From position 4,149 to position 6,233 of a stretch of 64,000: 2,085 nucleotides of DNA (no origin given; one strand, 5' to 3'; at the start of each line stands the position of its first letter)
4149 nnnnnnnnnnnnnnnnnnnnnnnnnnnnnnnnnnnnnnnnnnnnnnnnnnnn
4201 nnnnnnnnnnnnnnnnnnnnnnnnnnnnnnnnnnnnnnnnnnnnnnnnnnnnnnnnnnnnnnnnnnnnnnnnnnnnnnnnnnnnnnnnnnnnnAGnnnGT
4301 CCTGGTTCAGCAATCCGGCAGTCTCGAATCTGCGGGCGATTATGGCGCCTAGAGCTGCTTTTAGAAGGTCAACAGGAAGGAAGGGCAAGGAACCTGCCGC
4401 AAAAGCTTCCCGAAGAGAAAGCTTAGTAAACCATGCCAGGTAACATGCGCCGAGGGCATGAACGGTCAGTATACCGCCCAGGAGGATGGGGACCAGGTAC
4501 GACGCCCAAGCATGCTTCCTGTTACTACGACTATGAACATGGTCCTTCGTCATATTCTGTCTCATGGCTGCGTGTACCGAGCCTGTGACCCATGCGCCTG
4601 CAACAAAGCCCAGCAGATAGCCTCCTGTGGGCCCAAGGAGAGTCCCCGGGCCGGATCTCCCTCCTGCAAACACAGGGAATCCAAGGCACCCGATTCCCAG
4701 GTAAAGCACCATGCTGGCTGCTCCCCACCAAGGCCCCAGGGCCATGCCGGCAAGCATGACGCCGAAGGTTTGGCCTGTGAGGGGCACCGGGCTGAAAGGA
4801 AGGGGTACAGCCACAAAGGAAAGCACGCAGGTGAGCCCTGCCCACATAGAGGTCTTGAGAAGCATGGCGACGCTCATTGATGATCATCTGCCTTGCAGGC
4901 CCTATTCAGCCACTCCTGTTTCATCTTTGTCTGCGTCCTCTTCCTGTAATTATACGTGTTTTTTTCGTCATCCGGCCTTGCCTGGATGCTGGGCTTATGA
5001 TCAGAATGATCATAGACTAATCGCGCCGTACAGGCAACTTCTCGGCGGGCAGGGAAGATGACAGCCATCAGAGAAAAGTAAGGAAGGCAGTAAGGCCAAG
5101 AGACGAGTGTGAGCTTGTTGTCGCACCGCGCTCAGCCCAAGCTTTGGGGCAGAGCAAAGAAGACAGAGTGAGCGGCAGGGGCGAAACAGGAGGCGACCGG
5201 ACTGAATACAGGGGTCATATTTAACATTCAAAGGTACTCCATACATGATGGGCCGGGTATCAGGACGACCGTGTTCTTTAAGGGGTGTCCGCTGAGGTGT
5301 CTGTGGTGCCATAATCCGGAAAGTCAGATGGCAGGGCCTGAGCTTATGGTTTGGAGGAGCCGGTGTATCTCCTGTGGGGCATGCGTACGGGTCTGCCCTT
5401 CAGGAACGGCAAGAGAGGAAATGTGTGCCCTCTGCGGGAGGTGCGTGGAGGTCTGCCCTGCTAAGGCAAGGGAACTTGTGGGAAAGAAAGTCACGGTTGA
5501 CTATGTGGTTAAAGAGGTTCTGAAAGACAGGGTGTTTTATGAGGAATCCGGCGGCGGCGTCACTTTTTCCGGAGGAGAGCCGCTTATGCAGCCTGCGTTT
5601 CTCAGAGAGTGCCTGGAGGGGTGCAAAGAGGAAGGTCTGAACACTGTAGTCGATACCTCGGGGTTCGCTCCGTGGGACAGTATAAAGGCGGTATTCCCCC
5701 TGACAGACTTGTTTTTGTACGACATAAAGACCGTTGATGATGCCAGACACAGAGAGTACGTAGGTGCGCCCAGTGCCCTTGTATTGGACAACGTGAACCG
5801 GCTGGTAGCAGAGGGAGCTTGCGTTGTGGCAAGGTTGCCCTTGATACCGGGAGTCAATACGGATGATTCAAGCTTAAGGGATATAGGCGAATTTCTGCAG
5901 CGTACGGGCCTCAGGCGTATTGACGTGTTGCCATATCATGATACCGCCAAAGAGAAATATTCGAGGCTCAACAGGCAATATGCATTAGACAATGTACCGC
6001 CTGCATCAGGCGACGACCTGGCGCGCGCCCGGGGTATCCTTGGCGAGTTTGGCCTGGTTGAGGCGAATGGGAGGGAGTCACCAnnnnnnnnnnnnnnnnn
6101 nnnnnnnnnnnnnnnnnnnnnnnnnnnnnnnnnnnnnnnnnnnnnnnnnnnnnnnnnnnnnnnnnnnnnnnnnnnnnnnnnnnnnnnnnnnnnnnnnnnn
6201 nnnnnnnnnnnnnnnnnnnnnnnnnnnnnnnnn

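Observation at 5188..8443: Orphan glycyl-radical-enzyme pair with inverted gene order and eliminase-type active site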

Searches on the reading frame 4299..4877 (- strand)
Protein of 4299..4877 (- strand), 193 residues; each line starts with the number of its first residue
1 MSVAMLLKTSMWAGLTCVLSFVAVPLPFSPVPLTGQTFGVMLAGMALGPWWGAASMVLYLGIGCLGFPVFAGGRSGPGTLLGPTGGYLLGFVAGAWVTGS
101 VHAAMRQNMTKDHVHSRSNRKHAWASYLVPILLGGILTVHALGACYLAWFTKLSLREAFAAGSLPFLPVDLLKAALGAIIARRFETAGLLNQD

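Call 7: search_protein_families(library=ncbifam, proteins=[window:4299-4877:-], max_evalue=0.001)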
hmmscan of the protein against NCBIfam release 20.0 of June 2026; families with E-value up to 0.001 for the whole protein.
window:4299-4877:- (193 aa): 1 family
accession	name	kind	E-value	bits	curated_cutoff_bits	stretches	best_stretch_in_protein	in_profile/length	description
TIGR04518.1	ECF_S_folT_fam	subfamily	4.3e-05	23.3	60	0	2-55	3-55/163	folate family ECF transporter S component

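Call 8: search_protein_families(library=pfam, proteins=[window:4299-4877:-], max_evalue=0.001)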
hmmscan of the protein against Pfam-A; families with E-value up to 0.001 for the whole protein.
window:4299-4877:- (193 aa): 2 families
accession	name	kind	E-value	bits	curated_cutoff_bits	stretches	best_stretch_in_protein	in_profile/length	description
PF02632.19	BioY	-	2.8e-44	150.9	25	1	28-185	1-139/140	BioY family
PF12822.12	ECF_trnsprt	-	1.9e-06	28.4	30.7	1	6-181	3-165/169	ECF transporter, substrate-specific component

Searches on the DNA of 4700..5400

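Call 29: search_rna_families(source=window, start=4700, end=5400, threshold=evalue, max_evalue=1)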
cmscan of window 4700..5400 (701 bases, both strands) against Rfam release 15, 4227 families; matches with E-value up to 1: 0.
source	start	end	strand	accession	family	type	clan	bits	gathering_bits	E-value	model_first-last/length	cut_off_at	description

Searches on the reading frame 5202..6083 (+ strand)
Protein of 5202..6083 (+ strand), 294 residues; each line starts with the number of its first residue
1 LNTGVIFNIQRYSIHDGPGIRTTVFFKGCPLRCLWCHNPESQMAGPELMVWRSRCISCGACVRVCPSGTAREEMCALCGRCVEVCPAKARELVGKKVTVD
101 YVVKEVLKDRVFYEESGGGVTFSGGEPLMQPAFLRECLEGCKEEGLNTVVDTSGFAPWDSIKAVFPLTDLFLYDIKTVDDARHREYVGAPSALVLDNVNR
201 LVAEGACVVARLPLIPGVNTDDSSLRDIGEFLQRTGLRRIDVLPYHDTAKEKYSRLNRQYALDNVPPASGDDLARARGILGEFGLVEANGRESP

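Call 7: search_protein_families(library=ncbifam, proteins=[window:5202-6083:+], max_evalue=0.001)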
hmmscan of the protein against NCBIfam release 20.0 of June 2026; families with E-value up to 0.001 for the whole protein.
window:5202-6083:+ (294 aa): 25 families
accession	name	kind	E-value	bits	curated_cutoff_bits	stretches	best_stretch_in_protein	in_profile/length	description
NF043069.1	T4HPD_activ_SAM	equivalog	5.6e-108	360.8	425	1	4-273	2-281/299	trans-4-hydroxy-L-proline dehydratase activase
TIGR02494.1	PFLE_PFLC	subfamily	1e-104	349.9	174.35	1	6-277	1-286/293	glycyl-radical enzyme activating protein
NF048010.1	SfplDhtActHpsHDes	equivalog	1.7e-85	286.4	430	1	2-266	4-284/298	(2S)-3-sulfopropanediol dehydratase activating enzyme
TIGR04395.1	cutC_activ_rSAM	equivalog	3.2e-85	286.1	360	1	4-282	5-299/309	choline TMA-lyase-activating enzyme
NF033719.1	ind_deCO2_activ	equivalog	3.3e-81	272.9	425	1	4-284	1-297/302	indoleacetate decarboxylase activase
NF048008.1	SfplDhtActHpfHKleb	equivalog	1.4e-74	251.2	500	1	5-265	1-278/308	(2S)-3-sulfopropanediol dehydratase activating enzyme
TIGR04003.1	rSAM_BssD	equivalog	4.1e-73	246.3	496.45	1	5-260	2-274/314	[benzylsuccinate synthase]-activating enzyme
NF007483.0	PRK10076.1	equivalog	1.6e-70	237.6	326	2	74-279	75-280/292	[formate-C-acetyltransferase]-activating enzyme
NF033717.2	HPDL_rSAM_activ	equivalog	1.9e-66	224.4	420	1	3-279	3-295/311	4-hydroxyphenylacetate decarboxylase activase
TIGR02493.1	PFLA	equivalog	3.9e-56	190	231.75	2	93-280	42-232/235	pyruvate formate-lyase-activating protein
NF008356.0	PRK11145.1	equivalog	2.9e-48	164.3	375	2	93-284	47-241/246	pyruvate formate lyase 1-activating protein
TIGR04041.1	activase_YjjW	hypoth_equivalog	9.7e-44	149.8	250.2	1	5-246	3-239/276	YjjW family glycine radical enzyme activase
TIGR02495.1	NrdG2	equivalog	5e-14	52.1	131.15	2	8-45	4-43/193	anaerobic ribonucleoside-triphosphate reductase activating protein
TIGR02491.1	NrdG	equivalog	4.9e-10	39.6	126.1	1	7-42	3-38/154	anaerobic ribonucleoside-triphosphate reductase activating protein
TIGR04337.1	AmmeMemoSam_rS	hypoth_equivalog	8.7e-08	31.4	220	1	118-285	119-278/349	AmmeMemoRadiSam system radical SAM enzyme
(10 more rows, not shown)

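Call 8: search_protein_families(library=pfam, proteins=[window:5202-6083:+], max_evalue=0.001)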
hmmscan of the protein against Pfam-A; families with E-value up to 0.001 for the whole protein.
window:5202-6083:+ (294 aa): 11 families
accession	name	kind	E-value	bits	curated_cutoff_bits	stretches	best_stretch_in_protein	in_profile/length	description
PF04055.27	Radical_SAM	-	6.6e-17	62.6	29.5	1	24-222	2-158/166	Radical SAM superfamily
PF13353.11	Fer4_12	-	3.6e-11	43.9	22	1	16-156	2-93/137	4Fe-4S single cluster domain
PF00037.32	Fer4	-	6.9e-09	35.6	21.1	2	50-68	3-21/24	4Fe-4S binding domain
PF12837.12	Fer4_6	-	2.6e-07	30.7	25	1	53-68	7-22/24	4Fe-4S binding domain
PF13187.11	Fer4_9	-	1.9e-06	28.2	27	0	42-68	25-50/52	4Fe-4S dicluster domain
PF12838.12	Fer4_7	-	1.1e-05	26.2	27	0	71-89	34-52/52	4Fe-4S dicluster domain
PF13484.11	Fer4_16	-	1.7e-05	25.9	30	0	75-93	2-20/66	4Fe-4S double cluster binding domain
PF12797.12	Fer4_2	-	6e-05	23.2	24.5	1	53-67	8-22/22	4Fe-4S binding domain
PF13237.11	Fer4_10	-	6.6e-05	23.2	25.5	0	72-94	6-32/53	4Fe-4S dicluster domain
PF13183.11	Fer4_8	-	0.00011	23.1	27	0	53-69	3-19/68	4Fe-4S dicluster domain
PF12800.12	Fer4_4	-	0.00019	22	24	1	53-68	2-17/17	4Fe-4S binding domain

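Call 41: find_homologous_proteins(query=window:5202-6083:+, max_evalue=1e-40)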
Query window:5202-6083:+ (294 aa): 7973 proteins with E <= 1e-40 among 8000 candidates; the best 120 are listed.
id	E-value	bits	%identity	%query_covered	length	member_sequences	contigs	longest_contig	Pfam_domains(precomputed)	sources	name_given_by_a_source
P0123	1.5e-184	630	88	100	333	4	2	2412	PF14697.12,PF04055.28,PF12797.13,PF13353.12,PF12837.13,PF00037.33,PF13484.12,PF12838.13,PF13237.12,PF13183.12,PF13187.12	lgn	-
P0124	2.4e-113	396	57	96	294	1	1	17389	PF04055.28,PF12797.13,PF13353.12,PF12837.13,PF00037.33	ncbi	-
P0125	6.4e-111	388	55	97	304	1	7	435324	PF14697.12,PF04055.28,PF12797.13,PF13353.12,PF12837.13,PF00037.33,PF13484.12,PF12838.13,PF13237.12,PF13183.12,PF13187.12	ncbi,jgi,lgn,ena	ncbi:MAG: trans-4-hydroxy-L-proline dehydratase activase [Bacillota bacterium]|jgi:pyruvate formate 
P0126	1.2e-108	381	54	98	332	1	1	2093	PF04055.28,PF12797.13,PF13353.12,PF12837.13,PF00037.33,PF13484.12,PF12838.13,PF13237.12,PF13187.12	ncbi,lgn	-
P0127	4.9e-108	379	55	96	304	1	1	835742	PF14697.12,PF04055.28,PF13353.12,PF12837.13,PF00037.33,PF13484.12,PF12838.13,PF13237.12,PF13187.12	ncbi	-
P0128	3.2e-107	376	56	96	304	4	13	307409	PF14697.12,PF04055.28,PF12797.13,PF13353.12,PF12837.13,PF00037.33,PF13484.12,PF12838.13,PF13237.12,PF12800.13,PF13187.12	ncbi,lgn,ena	-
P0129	6.5e-107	375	-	-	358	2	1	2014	PF04055.28,PF12797.13,PF13353.12,PF12837.13,PF00037.33,PF13484.12,PF12838.13,PF13237.12,PF12800.13,PF13187.12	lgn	-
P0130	2.8e-106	373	54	98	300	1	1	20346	PF14697.12,PF12837.13,PF13484.12,PF12838.13,PF12800.13,PF04055.28,PF12797.13,PF13353.12,PF00037.33,PF13237.12,PF13183.12,PF13187.12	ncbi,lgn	-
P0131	3.4e-106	373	51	76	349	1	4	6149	PF14697.12,PF04055.28,PF13353.12,PF12837.13,PF00037.33,PF13484.12,PF12838.13,PF25160.2,PF13237.12,PF13183.12,PF13187.12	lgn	-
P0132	1.2e-105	371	54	97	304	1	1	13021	PF14697.12,PF04055.28,PF12797.13,PF13353.12,PF12837.13,PF00037.33,PF13484.12,PF12838.13,PF13237.12,PF13187.12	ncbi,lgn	-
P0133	1.2e-105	371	50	76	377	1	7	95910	PF14697.12,PF12837.13,PF13484.12,PF12838.13,PF13459.12,PF04055.28,PF12797.13,PF13353.12,PF00037.33,PF25160.2,PF13237.12,PF13187.12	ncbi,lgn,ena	-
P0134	5.3e-105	369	57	98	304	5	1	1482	PF04055.28,PF12797.13,PF13353.12,PF12837.13,PF00037.33,PF12838.13,PF13237.12,PF13187.12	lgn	-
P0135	6.1e-105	369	49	97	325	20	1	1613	PF14697.12,PF12837.13,PF13484.12,PF12838.13,PF13534.12,PF13459.12,PF12800.13,PF04055.28,PF12797.13,PF13353.12,PF00037.33,PF25160.2,PF13237.12,PF13183.12,PF13187.12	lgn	-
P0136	7.6e-105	368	53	97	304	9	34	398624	PF14697.12,PF04055.28,PF12797.13,PF13353.12,PF12837.13,PF00037.33,PF13484.12,PF12838.13,PF13237.12,PF13187.12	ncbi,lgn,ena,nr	ncbi:MAG: glycyl-radical enzyme activating protein [Bacillota bacterium]|nr:glycyl-radical enzyme ac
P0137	8.7e-105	368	54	98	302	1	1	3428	PF04055.28,PF12797.13,PF13353.12,PF12837.13,PF00037.33,PF13484.12,PF12838.13,PF13237.12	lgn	-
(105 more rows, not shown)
